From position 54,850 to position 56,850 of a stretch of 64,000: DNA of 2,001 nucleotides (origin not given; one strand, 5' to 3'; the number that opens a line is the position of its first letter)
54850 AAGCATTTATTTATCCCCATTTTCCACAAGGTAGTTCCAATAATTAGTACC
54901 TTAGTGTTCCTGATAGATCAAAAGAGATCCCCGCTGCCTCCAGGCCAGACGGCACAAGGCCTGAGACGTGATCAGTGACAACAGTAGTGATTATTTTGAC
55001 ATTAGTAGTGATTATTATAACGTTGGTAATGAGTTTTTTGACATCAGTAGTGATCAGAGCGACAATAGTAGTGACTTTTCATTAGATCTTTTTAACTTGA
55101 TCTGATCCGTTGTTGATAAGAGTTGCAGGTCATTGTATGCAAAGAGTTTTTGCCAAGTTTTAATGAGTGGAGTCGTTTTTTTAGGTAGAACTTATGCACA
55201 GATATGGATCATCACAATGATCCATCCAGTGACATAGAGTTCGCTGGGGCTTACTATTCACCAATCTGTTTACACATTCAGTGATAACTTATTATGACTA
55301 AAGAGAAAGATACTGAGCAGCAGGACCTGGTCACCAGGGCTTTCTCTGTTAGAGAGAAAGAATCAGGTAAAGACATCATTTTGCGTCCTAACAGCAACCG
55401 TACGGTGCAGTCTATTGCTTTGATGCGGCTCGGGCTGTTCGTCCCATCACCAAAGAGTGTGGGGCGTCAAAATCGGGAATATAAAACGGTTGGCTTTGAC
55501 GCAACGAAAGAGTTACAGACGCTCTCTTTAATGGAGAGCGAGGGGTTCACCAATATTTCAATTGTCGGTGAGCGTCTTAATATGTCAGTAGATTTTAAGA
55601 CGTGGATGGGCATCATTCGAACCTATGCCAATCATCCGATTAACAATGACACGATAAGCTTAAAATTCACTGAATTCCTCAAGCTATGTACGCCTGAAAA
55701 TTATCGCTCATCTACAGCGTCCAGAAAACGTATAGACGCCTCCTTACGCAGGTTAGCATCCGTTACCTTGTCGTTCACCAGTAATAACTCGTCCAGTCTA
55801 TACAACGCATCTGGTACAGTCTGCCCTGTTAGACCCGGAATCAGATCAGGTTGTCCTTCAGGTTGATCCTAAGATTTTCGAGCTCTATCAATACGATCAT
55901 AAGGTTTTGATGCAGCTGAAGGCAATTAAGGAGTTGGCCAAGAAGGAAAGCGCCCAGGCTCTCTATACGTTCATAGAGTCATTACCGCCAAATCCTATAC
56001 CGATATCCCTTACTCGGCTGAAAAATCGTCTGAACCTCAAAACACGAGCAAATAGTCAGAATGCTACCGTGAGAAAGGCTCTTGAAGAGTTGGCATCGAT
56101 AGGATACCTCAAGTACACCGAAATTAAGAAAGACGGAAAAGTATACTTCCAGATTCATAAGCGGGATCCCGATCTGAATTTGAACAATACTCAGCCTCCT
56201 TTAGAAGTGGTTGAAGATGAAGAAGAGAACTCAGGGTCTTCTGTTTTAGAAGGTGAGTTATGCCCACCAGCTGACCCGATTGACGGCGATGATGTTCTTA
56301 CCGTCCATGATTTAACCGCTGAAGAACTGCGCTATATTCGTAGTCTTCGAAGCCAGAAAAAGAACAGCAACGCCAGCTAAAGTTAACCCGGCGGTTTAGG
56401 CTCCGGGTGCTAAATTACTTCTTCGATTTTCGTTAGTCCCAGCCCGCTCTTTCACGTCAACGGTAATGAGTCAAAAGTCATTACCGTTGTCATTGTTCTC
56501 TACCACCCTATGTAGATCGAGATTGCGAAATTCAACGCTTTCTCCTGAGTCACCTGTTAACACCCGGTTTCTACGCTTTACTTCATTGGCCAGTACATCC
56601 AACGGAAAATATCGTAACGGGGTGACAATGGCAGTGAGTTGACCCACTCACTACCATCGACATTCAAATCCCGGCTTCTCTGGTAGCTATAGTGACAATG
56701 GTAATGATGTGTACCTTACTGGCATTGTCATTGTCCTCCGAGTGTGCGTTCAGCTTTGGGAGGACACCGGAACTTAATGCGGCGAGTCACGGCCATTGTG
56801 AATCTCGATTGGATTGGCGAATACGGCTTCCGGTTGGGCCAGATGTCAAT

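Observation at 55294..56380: RepFIB-like initiator gene is split by a frameshift despite intact iterons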

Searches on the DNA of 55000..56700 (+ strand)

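Call 4: search_dna_similar(query=window:55000-56700:+, collection=plasmids, mode=near, max_rows=30)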
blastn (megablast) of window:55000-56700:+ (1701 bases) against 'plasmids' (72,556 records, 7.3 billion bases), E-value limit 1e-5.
Records with a match: 1126; places in all: 1226; records where one place covers at least 80% of the query: 1125.
Best place of each record, by identity: >=99% 1124; 95-99% 2.
By first word of the organism name: Escherichia 376; Salmonella 342; Enterobacter 272; Klebsiella 62; Citrobacter 38; Leclercia 11; Raoultella 8; Serratia 7; Shigella 2; Kluyvera 2; and 5 more.
By predicted mobility (MOB-suite, as given by PLSDB): conjugative 969; non-mobilizable 157.
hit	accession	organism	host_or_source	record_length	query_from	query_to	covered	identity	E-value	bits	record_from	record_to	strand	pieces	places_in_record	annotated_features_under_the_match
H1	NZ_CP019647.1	Salmonella enterica subsp. enterica serovar Typhimurium ...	Sus scrofa domesticus,pooled feces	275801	1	1701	100%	99.9%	0e+0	3133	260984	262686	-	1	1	repHI2: IncHI-type plasmid replication initiator protein RepHI2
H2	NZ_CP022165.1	Escherichia coli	Homo sapiens,urine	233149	1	1701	100%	99.9%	0e+0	3133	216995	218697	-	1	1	repHI2: IncHI-type plasmid replication initiator protein RepHI2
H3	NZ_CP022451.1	Salmonella enterica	chicken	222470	1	1701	100%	99.9%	0e+0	3133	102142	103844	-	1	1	repHI2: IncHI-type plasmid replication initiator protein RepHI2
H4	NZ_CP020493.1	Salmonella enterica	chicken skin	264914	1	1701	100%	99.9%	0e+0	3133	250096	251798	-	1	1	repHI2: IncHI-type plasmid replication initiator protein RepHI2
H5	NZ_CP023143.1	Escherichia coli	food,raw milk cheese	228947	1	1701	100%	99.9%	0e+0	3133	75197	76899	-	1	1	repHI2: IncHI-type plasmid replication initiator protein RepHI2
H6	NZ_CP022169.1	Salmonella enterica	cell culture,Instant pork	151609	1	1701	100%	99.9%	0e+0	3133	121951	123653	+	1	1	repHI2: IncHI-type plasmid replication initiator protein RepHI2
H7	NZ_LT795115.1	Salmonella enterica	-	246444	1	1701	100%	99.9%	0e+0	3133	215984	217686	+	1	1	repHI2: IncHI-type plasmid replication initiator protein RepHI2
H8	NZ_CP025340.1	Salmonella enterica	Sus scrofa domesticus,sick pig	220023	1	1701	100%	99.9%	0e+0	3133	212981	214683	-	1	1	repHI2: IncHI-type plasmid replication initiator protein RepHI2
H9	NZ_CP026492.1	Escherichia coli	Homo sapiens,faecal sample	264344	1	1701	100%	99.9%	0e+0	3133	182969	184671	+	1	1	repHI2: IncHI-type plasmid replication initiator protein RepHI2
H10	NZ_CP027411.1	Salmonella enterica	Homo sapiens,stool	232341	1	1701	100%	99.9%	0e+0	3133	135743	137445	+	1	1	repHI2: IncHI-type plasmid replication initiator protein RepHI2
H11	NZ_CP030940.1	Escherichia coli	Giant panda,fece sample,feces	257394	1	1701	100%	99.9%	0e+0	3133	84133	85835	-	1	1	repHI2: IncHI-type plasmid replication initiator protein RepHI2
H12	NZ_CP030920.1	Escherichia coli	Homo sapiens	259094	1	1701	100%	99.9%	0e+0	3133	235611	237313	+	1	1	repHI2: IncHI-type plasmid replication initiator protein RepHI2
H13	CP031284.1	Escherichia fergusonii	cloacal swabs,healthy broiler chicken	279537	1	1701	100%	99.9%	0e+0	3133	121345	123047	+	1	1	RepB family plasmid replication initiator protein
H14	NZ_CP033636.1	Escherichia coli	cell culture,chicken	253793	1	1701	100%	99.9%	0e+0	3133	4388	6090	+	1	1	repHI2: IncHI-type plasmid replication initiator protein RepHI2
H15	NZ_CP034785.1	Escherichia coli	cell culture,feces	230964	1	1701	100%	99.9%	0e+0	3133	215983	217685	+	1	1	repHI2: IncHI-type plasmid replication initiator protein RepHI2 | hypothetical protein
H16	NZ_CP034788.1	Escherichia coli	cell culture,chicken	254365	1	1701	100%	99.9%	0e+0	3133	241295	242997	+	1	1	repHI2: IncHI-type plasmid replication initiator protein RepHI2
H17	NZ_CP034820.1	Salmonella sp. SSDFZ54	cell culture,feces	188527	1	1701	100%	99.9%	0e+0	3133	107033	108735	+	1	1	repHI2: IncHI-type plasmid replication initiator protein RepHI2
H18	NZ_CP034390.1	Escherichia coli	Homo sapiens,Pure culture one microbial ...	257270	1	1701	100%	99.9%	0e+0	3133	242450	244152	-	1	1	repHI2: IncHI-type plasmid replication initiator protein RepHI2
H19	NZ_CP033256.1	Salmonella enterica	-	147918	1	1701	100%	99.9%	0e+0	3133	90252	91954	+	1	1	repHI2: IncHI-type plasmid replication initiator protein RepHI2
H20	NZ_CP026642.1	Escherichia coli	chicken meat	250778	1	1701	100%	99.9%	0e+0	3133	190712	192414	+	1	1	repHI2: IncHI-type plasmid replication initiator protein RepHI2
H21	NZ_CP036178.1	Escherichia coli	Homo sapiens,Pure culture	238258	1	1701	100%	99.9%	0e+0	3133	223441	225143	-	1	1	repHI2: IncHI-type plasmid replication initiator protein RepHI2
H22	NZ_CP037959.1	Salmonella enterica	Homo sapiens,stool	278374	1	1701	100%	99.9%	0e+0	3133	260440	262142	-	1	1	repHI2: IncHI-type plasmid replication initiator protein RepHI2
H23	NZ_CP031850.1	Klebsiella pneumoniae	Homo sapiens,blood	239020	1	1701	100%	99.9%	0e+0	3133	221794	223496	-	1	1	repHI2: IncHI-type plasmid replication initiator protein RepHI2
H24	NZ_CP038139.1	Escherichia coli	pig,feces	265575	1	1701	100%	99.9%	0e+0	3133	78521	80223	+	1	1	repHI2: IncHI-type plasmid replication initiator protein RepHI2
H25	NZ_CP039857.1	Salmonella enterica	Homo sapiens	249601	1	1701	100%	99.9%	0e+0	3133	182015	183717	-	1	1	repHI2: IncHI-type plasmid replication initiator protein RepHI2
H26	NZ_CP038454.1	Escherichia coli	Homosapiens,Sputum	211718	1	1701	100%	99.9%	0e+0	3133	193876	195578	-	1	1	repHI2: IncHI-type plasmid replication initiator protein RepHI2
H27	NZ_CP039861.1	Salmonella enterica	Homo sapiens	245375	1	1701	100%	99.9%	0e+0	3133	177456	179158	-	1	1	repHI2: IncHI-type plasmid replication initiator protein RepHI2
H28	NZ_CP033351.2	Salmonella enterica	-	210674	1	1701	100%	99.9%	0e+0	3133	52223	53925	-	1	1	repHI2: IncHI-type plasmid replication initiator protein RepHI2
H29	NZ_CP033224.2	Salmonella enterica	-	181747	1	1701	100%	99.9%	0e+0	3133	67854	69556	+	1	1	repHI2: IncHI-type plasmid replication initiator protein RepHI2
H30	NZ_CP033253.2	Salmonella enterica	-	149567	1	1701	100%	99.9%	0e+0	3133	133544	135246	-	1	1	repHI2: IncHI-type plasmid replication initiator protein RepHI2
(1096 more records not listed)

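Call 8: get_annotated_region(hit=H1, flank=3000)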
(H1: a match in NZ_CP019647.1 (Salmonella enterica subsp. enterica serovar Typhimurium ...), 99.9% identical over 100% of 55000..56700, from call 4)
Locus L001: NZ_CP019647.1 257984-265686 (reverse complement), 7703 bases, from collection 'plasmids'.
description: Salmonella enterica subsp. enterica serovar Typhimurium var. monophasic 4,5,12:i:- strain TW-Stm6 plasmid pSTM6-275, complete sequence
organism: Salmonella enterica subsp. enterica serovar Typhimurium var. monophasic 4,5,12:i:- (NCBI taxid 1331664)
taxonomy: Bacteria; Pseudomonadota; Gammaproteobacteria; Enterobacterales; Enterobacteriaceae; Salmonella; Salmonella enterica; Salmonella enterica subsp. enterica serovar Typhimurium var. monophasic 4,5,12:i:-
host: -; source: Sus scrofa domesticus,pooled feces; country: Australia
typing (MOB-suite, as given by PLSDB): conjugative; replicon IncHI2A,IncN,rep_cluster_1088; relaxase MOBH; mating-pair formation MPF_F
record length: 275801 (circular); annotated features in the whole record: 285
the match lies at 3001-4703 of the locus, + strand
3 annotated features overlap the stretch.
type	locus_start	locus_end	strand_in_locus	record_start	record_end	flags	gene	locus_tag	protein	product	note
CDS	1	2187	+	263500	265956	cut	-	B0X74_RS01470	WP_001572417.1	Ig-like domain-containing protein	-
CDS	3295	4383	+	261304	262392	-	repHI2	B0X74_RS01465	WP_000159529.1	IncHI-type plasmid replication initiator protein RepHI2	-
CDS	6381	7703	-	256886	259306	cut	-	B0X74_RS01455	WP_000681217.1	Ig-like domain-containing protein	-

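Call 10: search_dna_similar(query=window:55745-55845:+, collection=plasmids, mode=near, max_rows=40)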
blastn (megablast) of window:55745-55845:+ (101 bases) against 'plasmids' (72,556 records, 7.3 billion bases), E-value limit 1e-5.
Records with a match: 1125; places in all: 1127; records where one place covers at least 80% of the query: 1125.
Best place of each record, by identity: 95-99% 1125.
By first word of the organism name: Escherichia 376; Salmonella 341; Enterobacter 272; Klebsiella 62; Citrobacter 38; Leclercia 11; Raoultella 8; Serratia 7; Cronobacter 2; Shigella 2; and 5 more.
By predicted mobility (MOB-suite, as given by PLSDB): conjugative 968; non-mobilizable 157.
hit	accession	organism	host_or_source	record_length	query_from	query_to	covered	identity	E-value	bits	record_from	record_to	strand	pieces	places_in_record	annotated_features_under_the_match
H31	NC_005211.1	Serratia marcescens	-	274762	1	101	100%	98.1%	1e-42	178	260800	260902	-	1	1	repHI2: IncHI-type plasmid replication initiator protein RepHI2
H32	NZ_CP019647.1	Salmonella enterica subsp. enterica serovar Typhimurium ...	Sus scrofa domesticus,pooled feces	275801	1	101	100%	98.1%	1e-42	178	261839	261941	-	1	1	repHI2: IncHI-type plasmid replication initiator protein RepHI2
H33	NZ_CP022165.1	Escherichia coli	Homo sapiens,urine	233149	1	101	100%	98.1%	1e-42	178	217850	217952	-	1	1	repHI2: IncHI-type plasmid replication initiator protein RepHI2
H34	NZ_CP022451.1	Salmonella enterica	chicken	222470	1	101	100%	98.1%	1e-42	178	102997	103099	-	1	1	repHI2: IncHI-type plasmid replication initiator protein RepHI2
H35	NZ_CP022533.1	Enterobacter hormaechei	Homo sapiens,endotracheal tube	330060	1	101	100%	98.1%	1e-42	178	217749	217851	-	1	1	repHI2: IncHI-type plasmid replication initiator protein RepHI2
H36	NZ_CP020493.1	Salmonella enterica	chicken skin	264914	1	101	100%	98.1%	1e-42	178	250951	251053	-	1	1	repHI2: IncHI-type plasmid replication initiator protein RepHI2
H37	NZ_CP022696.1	Citrobacter farmeri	Homo sapiens,Rectal swab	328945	1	101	100%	98.1%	1e-42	178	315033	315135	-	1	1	repHI2: IncHI-type plasmid replication initiator protein RepHI2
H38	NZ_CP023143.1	Escherichia coli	food,raw milk cheese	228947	1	101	100%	98.1%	1e-42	178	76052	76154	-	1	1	repHI2: IncHI-type plasmid replication initiator protein RepHI2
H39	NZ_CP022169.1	Salmonella enterica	cell culture,Instant pork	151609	1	101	100%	98.1%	1e-42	178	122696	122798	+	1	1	repHI2: IncHI-type plasmid replication initiator protein RepHI2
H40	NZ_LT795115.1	Salmonella enterica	-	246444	1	101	100%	98.1%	1e-42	178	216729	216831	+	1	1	repHI2: IncHI-type plasmid replication initiator protein RepHI2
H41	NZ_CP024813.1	Enterobacter sp. CRENT-193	Homo sapiens,wound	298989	1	101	100%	98.1%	1e-42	178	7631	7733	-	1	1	repHI2: IncHI-type plasmid replication initiator protein RepHI2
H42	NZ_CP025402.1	Escherichia coli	Homo sapiens,Respiratory secretions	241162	1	101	100%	98.1%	1e-42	178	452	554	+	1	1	repHI2: IncHI-type plasmid replication initiator protein RepHI2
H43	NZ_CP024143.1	Escherichia coli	single cell,clinical patient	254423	1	101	100%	98.1%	1e-42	178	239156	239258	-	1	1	repHI2: IncHI-type plasmid replication initiator protein RepHI2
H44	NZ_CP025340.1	Salmonella enterica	Sus scrofa domesticus,sick pig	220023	1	101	100%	98.1%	1e-42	178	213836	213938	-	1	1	repHI2: IncHI-type plasmid replication initiator protein RepHI2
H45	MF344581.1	Enterobacter cloacae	-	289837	1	101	100%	98.1%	1e-42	178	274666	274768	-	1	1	putative replication protein A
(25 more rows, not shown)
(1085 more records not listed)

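Call 11: search_dna_similar(query=window:55745-55845:+, collection=ecoli_genomes, mode=near, max_rows=10)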
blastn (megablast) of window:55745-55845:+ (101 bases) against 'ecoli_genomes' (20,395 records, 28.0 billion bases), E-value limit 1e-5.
Records with a match: 274; places in all: 275; records where one place covers at least 80% of the query: 274.
Genomes with a match: 272 of 5426; with a place that covers at least 80% of the query: 272. Places per genome that has any: lowest 1, median 1, highest 2. On chromosomes: 3 places; on plasmids: 272.
Best place of each record, by identity: 95-99% 274.
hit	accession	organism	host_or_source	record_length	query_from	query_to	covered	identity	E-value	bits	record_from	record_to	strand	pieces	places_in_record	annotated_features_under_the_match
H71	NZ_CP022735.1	Escherichia coli strain SA186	Homo sapiens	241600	1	101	100%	98.1%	4e-42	178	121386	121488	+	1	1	repHI2: IncHI-type plasmid replication initiator protein RepHI2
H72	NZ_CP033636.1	Escherichia coli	chicken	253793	1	101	100%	98.1%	4e-42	178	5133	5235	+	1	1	repHI2: IncHI-type plasmid replication initiator protein RepHI2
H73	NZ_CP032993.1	Escherichia coli strain W5-6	Jin River water W5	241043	1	101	100%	98.1%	4e-42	178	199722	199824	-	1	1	repHI2: IncHI-type plasmid replication initiator protein RepHI2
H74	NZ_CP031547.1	Escherichia coli strain cq9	pig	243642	1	101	100%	98.1%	4e-42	178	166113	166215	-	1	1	repHI2: IncHI-type plasmid replication initiator protein RepHI2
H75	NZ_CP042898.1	Escherichia coli strain CFSAN061771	missing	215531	1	101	100%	98.1%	4e-42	178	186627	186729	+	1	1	repHI2: IncHI-type plasmid replication initiator protein RepHI2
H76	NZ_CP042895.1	Escherichia coli strain CFSAN061772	missing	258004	1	101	100%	98.1%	4e-42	178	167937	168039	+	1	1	repHI2: IncHI-type plasmid replication initiator protein RepHI2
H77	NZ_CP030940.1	Escherichia coli strain AMSHJX01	Giant panda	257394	1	101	100%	98.1%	4e-42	178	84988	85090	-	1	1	repHI2: IncHI-type plasmid replication initiator protein RepHI2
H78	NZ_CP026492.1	Escherichia coli strain HS13-1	Homo sapiens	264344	1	101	100%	98.1%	4e-42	178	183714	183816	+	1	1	repHI2: IncHI-type plasmid replication initiator protein RepHI2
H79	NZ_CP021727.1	Escherichia coli strain Combat11I9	Homo sapiens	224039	1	101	100%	98.1%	4e-42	178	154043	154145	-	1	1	repHI2: IncHI-type plasmid replication initiator protein RepHI2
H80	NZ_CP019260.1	Escherichia coli strain 13C1065T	chicken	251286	1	101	100%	98.1%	4e-42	178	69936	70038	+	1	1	repHI2: IncHI-type plasmid replication initiator protein RepHI2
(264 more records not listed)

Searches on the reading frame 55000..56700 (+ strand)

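Call 29: search_protein_families(library=pfam, proteins=[L001:3295-4383:+], max_evalue=0.01)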
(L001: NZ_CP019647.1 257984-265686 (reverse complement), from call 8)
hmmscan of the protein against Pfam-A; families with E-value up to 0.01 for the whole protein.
L001:3295-4383:+ (362 aa): 0 families

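Call 30: search_protein_families(library=ncbifam, proteins=[L001:3295-4383:+], max_evalue=0.01)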
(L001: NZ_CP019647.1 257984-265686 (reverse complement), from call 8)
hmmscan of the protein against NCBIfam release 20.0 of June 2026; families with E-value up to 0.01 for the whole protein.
L001:3295-4383:+ (362 aa): 0 families

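Call 42: search_solved_structures(query=L001:3295-4383:+, max_evalue=1)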
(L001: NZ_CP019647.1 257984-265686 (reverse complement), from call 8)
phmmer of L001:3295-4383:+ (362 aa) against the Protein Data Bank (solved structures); distinct sequences matched with E-value up to 1: 5.
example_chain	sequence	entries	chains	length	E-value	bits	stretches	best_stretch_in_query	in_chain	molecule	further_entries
8weh_A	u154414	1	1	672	0.045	16.4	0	225-284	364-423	MALE DISCOVERER 1-INTERACTING RECEPTOR-LIKE KINASE 2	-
8wef_A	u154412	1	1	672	0.079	15.6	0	226-284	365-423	MALE DISCOVERER 1-INTERACTING RECEPTOR-LIKE KINASE 2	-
8weg_A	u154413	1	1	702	0.093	15.4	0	226-284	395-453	MALE DISCOVERER 1-INTERACTING RECEPTOR-LIKE KINASE 2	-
8wei_A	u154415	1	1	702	0.096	15.4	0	226-284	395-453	MALE DISCOVERER 1-INTERACTING RECEPTOR-LIKE KINASE 2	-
1i94_H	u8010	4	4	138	0.97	12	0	234-292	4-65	30S RIBOSOMAL PROTEIN S8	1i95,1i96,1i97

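Call 43: search_dna_similar(query=L001:3295-4380:+, collection=plasmids, mode=protein, rows=spread, max_rows=40, max_evalue=0.00001)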
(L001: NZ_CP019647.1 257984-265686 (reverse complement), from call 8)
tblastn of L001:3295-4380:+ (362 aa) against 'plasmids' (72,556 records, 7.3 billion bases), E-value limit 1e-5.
The search stops at 5000 records and this limit was reached: more records match than are counted here, and every count below describes the 5000 best-scoring records only.
Records with a match: at least 5000; places in all: 6417; records where one place covers at least 80% of the query: 3337.
Best place of each record, by identity: >=99% 1118; 95-99% 8; 90-95% 1; 80-90% 110; 60-80% 1; <60% 3762.
By first word of the organism name: Escherichia 2090; Klebsiella 1038; Salmonella 893; Enterobacter 422; Pantoea 161; Citrobacter 157; Yersinia 64; Raoultella 37; Cronobacter 34; Shigella 25; and 25 more.
By predicted mobility (MOB-suite, as given by PLSDB): conjugative 3328; non-mobilizable 1201; mobilizable 471.
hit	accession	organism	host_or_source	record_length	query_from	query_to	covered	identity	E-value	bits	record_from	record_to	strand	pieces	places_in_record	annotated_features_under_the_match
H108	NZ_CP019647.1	Salmonella enterica subsp. enterica serovar Typhimurium ...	Sus scrofa domesticus,pooled feces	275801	1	362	100%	100.0%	0e+0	743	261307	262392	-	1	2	repHI2: IncHI-type plasmid replication initiator protein RepHI2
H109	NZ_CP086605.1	Escherichia fergusonii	culture,cecal contents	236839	1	362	100%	100.0%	0e+0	743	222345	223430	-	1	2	repHI2: IncHI-type plasmid replication initiator protein RepHI2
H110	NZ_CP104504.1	Escherichia coli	Poultry,Broiler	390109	1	362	100%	100.0%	0e+0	743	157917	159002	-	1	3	repHI2: IncHI-type plasmid replication initiator protein RepHI2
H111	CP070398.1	Escherichia coli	animal,chicken caecal content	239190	1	362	100%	100.0%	0e+0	743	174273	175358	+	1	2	repHI2: IncHI-type plasmid replication initiator protein RepHI2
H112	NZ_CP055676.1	Escherichia fergusonii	culture,Pooled pig faecal samples ...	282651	1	362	100%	100.0%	0e+0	743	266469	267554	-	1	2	repHI2: IncHI-type plasmid replication initiator protein RepHI2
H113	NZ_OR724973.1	Escherichia coli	-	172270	1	362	100%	100.0%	0e+0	743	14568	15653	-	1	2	repHI2: IncHI-type plasmid replication initiator protein RepHI2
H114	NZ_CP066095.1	Enterobacter hormaechei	surface water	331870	1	362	100%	99.4%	0e+0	740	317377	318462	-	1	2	repHI2: IncHI-type plasmid replication initiator protein RepHI2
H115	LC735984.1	Citrobacter freundii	-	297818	1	362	100%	99.4%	0e+0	740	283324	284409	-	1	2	repHI2: IncHI-type plasmid replication initiator protein RepHI2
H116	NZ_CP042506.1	Leclercia adecarboxylata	Whole organism,Shower 3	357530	1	362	100%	99.4%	0e+0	740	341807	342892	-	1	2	repHI2: IncHI-type plasmid replication initiator protein RepHI2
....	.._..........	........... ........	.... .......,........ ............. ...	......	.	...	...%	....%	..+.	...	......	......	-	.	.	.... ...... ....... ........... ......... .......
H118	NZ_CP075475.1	Escherichia coli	pig,genome,pig farm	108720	13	356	95%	50.7%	7e-100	330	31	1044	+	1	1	repA: replication protein RepA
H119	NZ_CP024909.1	Enterobacter hormaechei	Canis lupus familiaris,Dermis,Bite Wound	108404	13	345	92%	51.4%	1e-99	330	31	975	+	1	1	repA: replication protein RepA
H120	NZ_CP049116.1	Pantoea stewartii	Dracaena sanderiana,cell ...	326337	4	311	85%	52.6%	7e-94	313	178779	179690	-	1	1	RepB family plasmid replication initiator protein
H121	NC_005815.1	Yersinia pestis biovar Microtus str. 91001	-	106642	13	295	78%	56.5%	6e-98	325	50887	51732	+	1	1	repA: replication protein RepA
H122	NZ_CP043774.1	Salmonella enterica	yak,milk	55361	13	325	86%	49.5%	5e-84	285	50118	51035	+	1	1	RepB family plasmid replication initiator protein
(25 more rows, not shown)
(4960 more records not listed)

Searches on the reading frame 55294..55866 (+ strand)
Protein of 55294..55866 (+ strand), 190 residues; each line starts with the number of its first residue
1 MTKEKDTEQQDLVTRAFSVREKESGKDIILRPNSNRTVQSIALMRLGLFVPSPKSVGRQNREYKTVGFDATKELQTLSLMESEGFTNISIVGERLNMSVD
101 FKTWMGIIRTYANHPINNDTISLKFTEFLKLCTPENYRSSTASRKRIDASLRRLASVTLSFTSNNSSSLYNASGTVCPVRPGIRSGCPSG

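Call 20: find_encoding_contigs(protein=window:55294-55863:+, flank=3000, max_places=10)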
Protein seq(190 aa) (190 aa): no gene with exactly this product is on record in the collection.

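Call 29: search_protein_families(library=pfam, proteins=[window:55294-55866:+], max_evalue=0.01)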
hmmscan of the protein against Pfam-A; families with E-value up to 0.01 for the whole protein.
window:55294-55866:+ (190 aa): 0 families

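Call 30: search_protein_families(library=ncbifam, proteins=[window:55294-55866:+], max_evalue=0.01)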
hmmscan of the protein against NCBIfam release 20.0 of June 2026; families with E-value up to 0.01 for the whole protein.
window:55294-55866:+ (190 aa): 0 families
